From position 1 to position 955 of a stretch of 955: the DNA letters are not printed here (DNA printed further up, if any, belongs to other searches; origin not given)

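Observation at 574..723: Lom/Ail-family barrel with a much enlarged first extracellular loop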

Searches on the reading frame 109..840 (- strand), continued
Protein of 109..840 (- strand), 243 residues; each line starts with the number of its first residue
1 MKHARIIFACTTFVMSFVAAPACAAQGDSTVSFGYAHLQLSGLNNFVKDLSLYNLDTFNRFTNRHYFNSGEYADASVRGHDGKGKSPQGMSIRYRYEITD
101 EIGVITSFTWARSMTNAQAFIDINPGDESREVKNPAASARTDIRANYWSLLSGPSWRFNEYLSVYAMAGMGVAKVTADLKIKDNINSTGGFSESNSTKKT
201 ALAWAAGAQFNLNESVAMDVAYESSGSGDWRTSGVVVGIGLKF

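Call 41: predict_structure(alignment_id=A2)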
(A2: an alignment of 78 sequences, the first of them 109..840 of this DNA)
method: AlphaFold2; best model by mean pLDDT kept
length: 243 residues; sequences in the alignment: 78
mean_pLDDT: 91.8   pTM: 0.81
mean pLDDT of the five models: 91.8, 91.0, 90.5, 90.1, 89.0
residues with pLDDT >= 90: 194; 70-90: 35; 50-70: 10; < 50: 4
segments of 3 or more residues with pLDDT < 50: 22-24
pLDDT, mean of each block of 10 residues (from residue 1): 72 69 66 98 93 91 88 91 96 96 97 97 93 94 98 97 98 97 89 95 98 96 96 98 94
secondary structure, 60 per line:
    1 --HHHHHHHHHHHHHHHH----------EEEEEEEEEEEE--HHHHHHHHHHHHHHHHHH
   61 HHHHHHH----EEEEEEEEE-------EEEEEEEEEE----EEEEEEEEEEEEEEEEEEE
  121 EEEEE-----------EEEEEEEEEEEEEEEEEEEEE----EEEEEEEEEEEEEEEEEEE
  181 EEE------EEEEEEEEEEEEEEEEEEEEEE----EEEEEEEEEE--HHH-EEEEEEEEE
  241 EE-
elements in order: H3-18 E29-40 H43-67 E72-80 E88-97 E102-125 E137-157 E162-183 E190-211 E216-225 E232-242

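Call 44: fold_search(model_id=the predicted structure, library=pdb)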
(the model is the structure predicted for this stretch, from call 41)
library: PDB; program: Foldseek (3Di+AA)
matches with E <= 10: 1164; with E <= 0.001: 84
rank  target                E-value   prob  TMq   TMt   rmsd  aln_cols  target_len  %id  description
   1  3qrc_A                5.5e-16  1.00  0.53  0.83   7.7       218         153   26  The crystal structure of Ail, the attachment invasion locus protein of Yersinia pestis, in complex with the heparin an (released 2011-11-23)
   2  3qrc_B                6.6e-16  1.00  0.53  0.82   7.7       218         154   26  The crystal structure of Ail, the attachment invasion locus protein of Yersinia pestis, in complex with the heparin an (released 2011-11-23)
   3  3qra                  3.3e-15  1.00  0.51  0.81   8.4       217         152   25  The crystal structure of Ail, the attachment invasion locus protein of Yersinia pestis (released 2011-11-23)
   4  1qj9                  1.3e-12  1.00  0.51  0.83   7.6       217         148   21  CRYSTAL STRUCTURE OF THE OUTER MEMBRANE PROTEIN OMPX FROM ESCHERICHIA COLI (released 1999-10-06)
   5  2n2l_MODEL_1_A        2.3e-12  1.00  0.49  0.74   9.6       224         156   26  NMR structure of yersinia pestis ail (attachment invasion locus) in decylphosphocholine micelles calculated wi (released 2015-07-22)
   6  9fzd_A                2.4e-11  1.00  0.43  0.56   7.5       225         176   12  Structure of OmpA-long in complex with nanobody Nb39 (released 2024-07-17)
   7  9fzc_A                1.4e-10  1.00  0.40  0.53   8.8       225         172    9  Structure of OmpA-short in complex with nanobody Nb01 (released 2024-07-17)
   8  9a2m_MODEL_1_A        2.8e-09  1.00  0.41  0.30   9.3       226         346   11  Model of E. coli OmpA by in-cell photo-crosslinking MS and deep learning (released 2023-02-24)
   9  1bxw                  5.3e-09  1.00  0.41  0.55  10.7       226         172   10  OUTER MEMBRANE PROTEIN A (OMPA) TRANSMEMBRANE DOMAIN (released 1998-10-14)
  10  9nh1_A                3.2e-08  1.00  0.33  0.32  22.0       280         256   10  In situ cryo-EM structure of porin I of the Legionella Dot/Icm T4SS machine (released 2025-09-17)
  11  2mnh_MODEL_1_A        3.4e-08  1.00  0.41  0.65  12.2       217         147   22  Refined structure of outer membrane protein x in nanodisc by measuring residual dipolar couplings (released 2015-03-18)
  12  9nh2_A                4.1e-08  1.00  0.49  0.53   9.0       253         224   13  In situ cryo-EM structure of porin III of the Legionella Dot/Icm T4SS machine (released 2025-09-17)
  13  2m06_MODEL_1_A        4.7e-08  1.00  0.42  0.66  10.9       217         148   20  NMR structure of OmpX in phopspholipid nanodiscs (released 2012-12-12)
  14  9nh1_C                7.8e-08  1.00  0.32  0.30  20.8       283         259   11  In situ cryo-EM structure of porin I of the Legionella Dot/Icm T4SS machine (released 2025-09-17)
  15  9nh1_B                1.1e-07  1.00  0.31  0.29  20.6       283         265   12  In situ cryo-EM structure of porin I of the Legionella Dot/Icm T4SS machine (released 2025-09-17)
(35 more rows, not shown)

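Call 50: list_cluster_members(proteins=[P0032, P0030, P0029, P0047, P0037, P0040, P0043, P0033, P0022, P0019])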
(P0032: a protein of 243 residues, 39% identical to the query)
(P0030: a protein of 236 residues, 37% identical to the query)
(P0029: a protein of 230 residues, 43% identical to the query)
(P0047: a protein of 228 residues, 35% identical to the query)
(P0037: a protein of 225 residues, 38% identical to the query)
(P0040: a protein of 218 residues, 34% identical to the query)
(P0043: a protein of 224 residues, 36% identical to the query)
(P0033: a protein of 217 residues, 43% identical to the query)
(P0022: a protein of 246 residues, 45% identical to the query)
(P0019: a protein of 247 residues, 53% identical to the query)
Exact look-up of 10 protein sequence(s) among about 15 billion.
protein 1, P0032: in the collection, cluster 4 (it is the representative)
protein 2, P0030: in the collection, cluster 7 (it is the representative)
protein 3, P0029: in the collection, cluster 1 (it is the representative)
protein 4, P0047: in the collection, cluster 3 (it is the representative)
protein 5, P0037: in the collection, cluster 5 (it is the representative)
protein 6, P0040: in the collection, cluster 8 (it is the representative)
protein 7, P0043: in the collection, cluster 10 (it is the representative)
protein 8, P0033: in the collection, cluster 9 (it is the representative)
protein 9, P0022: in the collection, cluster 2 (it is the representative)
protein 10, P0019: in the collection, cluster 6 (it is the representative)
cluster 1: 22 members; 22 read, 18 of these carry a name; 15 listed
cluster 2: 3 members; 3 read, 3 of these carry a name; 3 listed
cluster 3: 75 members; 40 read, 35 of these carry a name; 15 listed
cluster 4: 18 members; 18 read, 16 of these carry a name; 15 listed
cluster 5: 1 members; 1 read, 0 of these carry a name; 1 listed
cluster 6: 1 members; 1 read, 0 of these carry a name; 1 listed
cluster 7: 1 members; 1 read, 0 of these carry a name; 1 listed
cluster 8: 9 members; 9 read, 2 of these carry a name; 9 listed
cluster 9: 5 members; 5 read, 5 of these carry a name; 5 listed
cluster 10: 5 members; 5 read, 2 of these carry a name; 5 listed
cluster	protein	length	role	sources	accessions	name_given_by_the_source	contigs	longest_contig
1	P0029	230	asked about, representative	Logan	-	-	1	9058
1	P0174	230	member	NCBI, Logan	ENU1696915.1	Ail/Lom family outer membrane beta-barrel protein [Salmonella enterica]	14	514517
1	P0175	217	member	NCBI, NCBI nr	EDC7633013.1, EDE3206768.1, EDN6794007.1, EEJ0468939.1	Ail/Lom family outer membrane beta-barrel protein [Salmonella enterica] | Ail/Lom family outer membrane beta-barrel protein [Salmonella enterica subsp. enterica ...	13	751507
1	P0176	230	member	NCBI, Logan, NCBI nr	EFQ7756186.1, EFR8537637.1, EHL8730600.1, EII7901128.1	Ail/Lom family outer membrane beta-barrel protein [Salmonella enterica]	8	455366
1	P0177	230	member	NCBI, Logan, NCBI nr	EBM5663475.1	hypothetical protein D1X17_13165 [Salmonella enterica] | hypothetical protein [Salmonella enterica]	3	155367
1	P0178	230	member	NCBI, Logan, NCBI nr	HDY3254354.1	TPA: Ail/Lom family outer membrane beta-barrel protein [Salmonella enterica] | Ail/Lom family outer membrane beta-barrel protein [Salmonella enterica]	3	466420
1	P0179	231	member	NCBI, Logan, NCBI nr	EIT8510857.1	Ail/Lom family outer membrane beta-barrel protein [Salmonella enterica]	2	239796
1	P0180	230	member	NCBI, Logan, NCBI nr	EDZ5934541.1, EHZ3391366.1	Ail/Lom family outer membrane beta-barrel protein [Salmonella enterica]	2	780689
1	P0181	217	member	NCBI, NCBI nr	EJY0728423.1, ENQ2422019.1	Ail/Lom family outer membrane beta-barrel protein [Salmonella enterica]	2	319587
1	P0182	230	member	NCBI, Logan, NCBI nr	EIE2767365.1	Ail/Lom family outer membrane beta-barrel protein [Salmonella enterica subsp. enterica ...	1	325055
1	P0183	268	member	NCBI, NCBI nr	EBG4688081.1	hypothetical protein FIZ42_15905 [Salmonella enterica] | hypothetical protein [Salmonella enterica]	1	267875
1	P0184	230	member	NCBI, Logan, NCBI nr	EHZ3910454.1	Ail/Lom family outer membrane beta-barrel protein [Salmonella enterica]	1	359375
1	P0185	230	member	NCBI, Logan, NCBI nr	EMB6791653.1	Ail/Lom family outer membrane beta-barrel protein [Salmonella enterica]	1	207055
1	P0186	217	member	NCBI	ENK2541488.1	Ail/Lom family outer membrane beta-barrel protein [Salmonella enterica]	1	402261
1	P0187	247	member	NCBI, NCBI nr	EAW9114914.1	hypothetical protein NE92_10745 [Salmonella enterica] | hypothetical protein [Salmonella enterica]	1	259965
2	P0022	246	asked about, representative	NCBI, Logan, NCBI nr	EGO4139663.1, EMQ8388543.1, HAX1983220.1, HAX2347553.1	TPA: Ail/Lom family outer membrane beta-barrel protein [Escherichia coli] | Ail/Lom family outer membrane beta-barrel protein [Escherichia coli]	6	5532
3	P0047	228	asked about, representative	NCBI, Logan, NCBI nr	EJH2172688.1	Ail/Lom family outer membrane beta-barrel protein [Salmonella enterica]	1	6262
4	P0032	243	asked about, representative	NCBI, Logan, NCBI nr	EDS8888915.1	Ail/Lom family outer membrane beta-barrel protein [Salmonella enterica]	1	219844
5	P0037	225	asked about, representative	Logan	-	-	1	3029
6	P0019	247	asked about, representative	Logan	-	-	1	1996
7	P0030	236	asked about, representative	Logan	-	-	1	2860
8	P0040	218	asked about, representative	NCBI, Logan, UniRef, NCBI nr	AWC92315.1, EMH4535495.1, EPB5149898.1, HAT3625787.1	Ail/Lom family outer membrane beta-barrel protein [Morganella morganii] | Attachment invasion locus protein n=1 Tax=Morganella morganii TaxID=582 ...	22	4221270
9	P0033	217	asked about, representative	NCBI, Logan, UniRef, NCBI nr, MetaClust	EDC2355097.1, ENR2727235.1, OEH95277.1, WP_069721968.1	hypothetical protein BH006_07590 [Salmonella enterica] | Ail/Lom family outer membrane beta-barrel protein n=1 Tax=Salmonella enterica TaxID=28901 ... | Ail/Lom family outer membrane beta-barrel protein [Salmonella enterica]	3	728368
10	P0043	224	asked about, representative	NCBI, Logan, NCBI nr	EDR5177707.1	Ail/Lom family outer membrane beta-barrel protein [Salmonella enterica]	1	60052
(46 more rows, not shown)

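Call 51: fold_search(model_id=the predicted structure, library=afdb50)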
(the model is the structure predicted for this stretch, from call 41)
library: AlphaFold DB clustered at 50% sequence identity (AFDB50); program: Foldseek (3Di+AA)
matches with E <= 10: 2230; with E <= 0.001: 906
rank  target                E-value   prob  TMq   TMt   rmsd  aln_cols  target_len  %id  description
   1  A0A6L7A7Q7            9.2e-25  1.00  0.78  0.78   5.1       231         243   46  Ail/Lom family outer membrane beta-barrel protein [Escherichia coli]
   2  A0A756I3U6            6.8e-22  1.00  0.66  0.72  10.1       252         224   28  Ail/Lom family outer membrane beta-barrel protein [Salmonella enterica]
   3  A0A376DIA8            2.3e-21  1.00  0.46  0.67   5.0       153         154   99  Outer membrane protein Lom [Escherichia coli]
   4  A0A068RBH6            4.1e-19  1.00  0.69  0.73   3.9       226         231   26  Uncharacterized protein [Serratia symbiotica SCt-VLC]
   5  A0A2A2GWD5            1.2e-18  1.00  0.63  0.65   7.2       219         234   35  Outer membrane protein beta-barrel domain-containing protein
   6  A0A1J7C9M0            3.0e-18  1.00  0.65  0.70   5.2       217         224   28  Uncharacterized protein
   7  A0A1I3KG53            3.7e-17  1.00  0.61  0.71  10.4       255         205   24  Putatice virulence related protein PagC [Xenorhabdus mauleonii]
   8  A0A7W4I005            5.1e-17  1.00  0.60  0.75   7.3       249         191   24  Ail/Lom family outer membrane beta-barrel protein
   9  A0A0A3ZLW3            3.5e-16  1.00  0.60  0.77   7.0       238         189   23  Virulence protein [Erwinia typographi]
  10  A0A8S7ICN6            1.1e-15  1.00  0.60  0.78  10.8       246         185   22  Ail/Lom family protein [Escherichia coli]
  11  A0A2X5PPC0            2.5e-15  1.00  0.60  0.76  10.9       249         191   21  Outer membrane protein X [Tatumella ptyseos]
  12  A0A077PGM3            2.9e-15  1.00  0.63  0.88   3.2       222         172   19  Virulence membrane protein pagC [Xenorhabdus bovienii str. kraussei Quebec]
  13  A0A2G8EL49            1.2e-13  1.00  0.58  0.75   8.5       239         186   24  PagC
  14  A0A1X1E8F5            1.7e-13  1.00  0.56  0.69   9.6       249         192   21  Ail/Lom family protein [Mixta gaviniae]
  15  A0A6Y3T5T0            2.5e-13  1.00  0.56  0.72   9.7       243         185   20  Ail/Lom family outer membrane beta-barrel protein [Salmonella newport]
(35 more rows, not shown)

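Call 63: get_annotated_region(hit=H37, flank=50)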
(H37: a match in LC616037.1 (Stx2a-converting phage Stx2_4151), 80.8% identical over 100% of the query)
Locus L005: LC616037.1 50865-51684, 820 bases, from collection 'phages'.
description: Stx2a-converting phage Stx2_4151 DNA, complete genome.
organism: Stx2a-converting phage Stx2_4151 (NCBI taxid 2816146)
taxonomy: Viruses; Duplodnaviria; Heunggongvirae; Uroviricota; Caudoviricetes; Sepvirinae
host: -; source: -; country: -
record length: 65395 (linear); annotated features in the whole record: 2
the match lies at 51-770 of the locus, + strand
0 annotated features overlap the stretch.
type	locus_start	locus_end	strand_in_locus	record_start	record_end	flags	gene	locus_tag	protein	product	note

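Call 64: get_annotated_region(hit=H41, flank=50)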
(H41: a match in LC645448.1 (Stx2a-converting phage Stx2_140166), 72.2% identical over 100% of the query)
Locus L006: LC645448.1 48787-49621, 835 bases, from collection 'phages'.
description: Stx2a-converting phage Stx2_140166 DNA, complete sequence.
organism: Stx2a-converting phage Stx2_140166 (NCBI taxid 2864085)
taxonomy: Viruses; Duplodnaviria; Heunggongvirae; Uroviricota; Caudoviricetes; Sepvirinae; Oslovirus; Oslovirus Lyz12581Vzw
host: -; source: -; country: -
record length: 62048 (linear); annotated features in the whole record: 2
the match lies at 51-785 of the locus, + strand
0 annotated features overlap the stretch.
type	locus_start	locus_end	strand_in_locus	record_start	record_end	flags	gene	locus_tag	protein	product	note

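Call 65: get_annotated_region(hit=H43, flank=50)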
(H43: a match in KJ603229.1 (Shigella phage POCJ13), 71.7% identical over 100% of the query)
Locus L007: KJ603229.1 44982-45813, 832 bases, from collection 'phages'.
description: Shigella phage POCJ13, complete genome.
organism: Shigella phage POCJ13 (NCBI taxid 1498227)
taxonomy: Viruses; Duplodnaviria; Heunggongvirae; Uroviricota; Caudoviricetes; Sepvirinae; Diegovirus; Diegovirus POCJ13
host: Shigella flexneri 2a; source: -; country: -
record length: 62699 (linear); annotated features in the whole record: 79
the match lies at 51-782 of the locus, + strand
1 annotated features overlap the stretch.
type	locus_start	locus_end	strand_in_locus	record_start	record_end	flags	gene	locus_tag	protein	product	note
CDS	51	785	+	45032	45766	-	-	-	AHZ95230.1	attachment invasion locus protein precursor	-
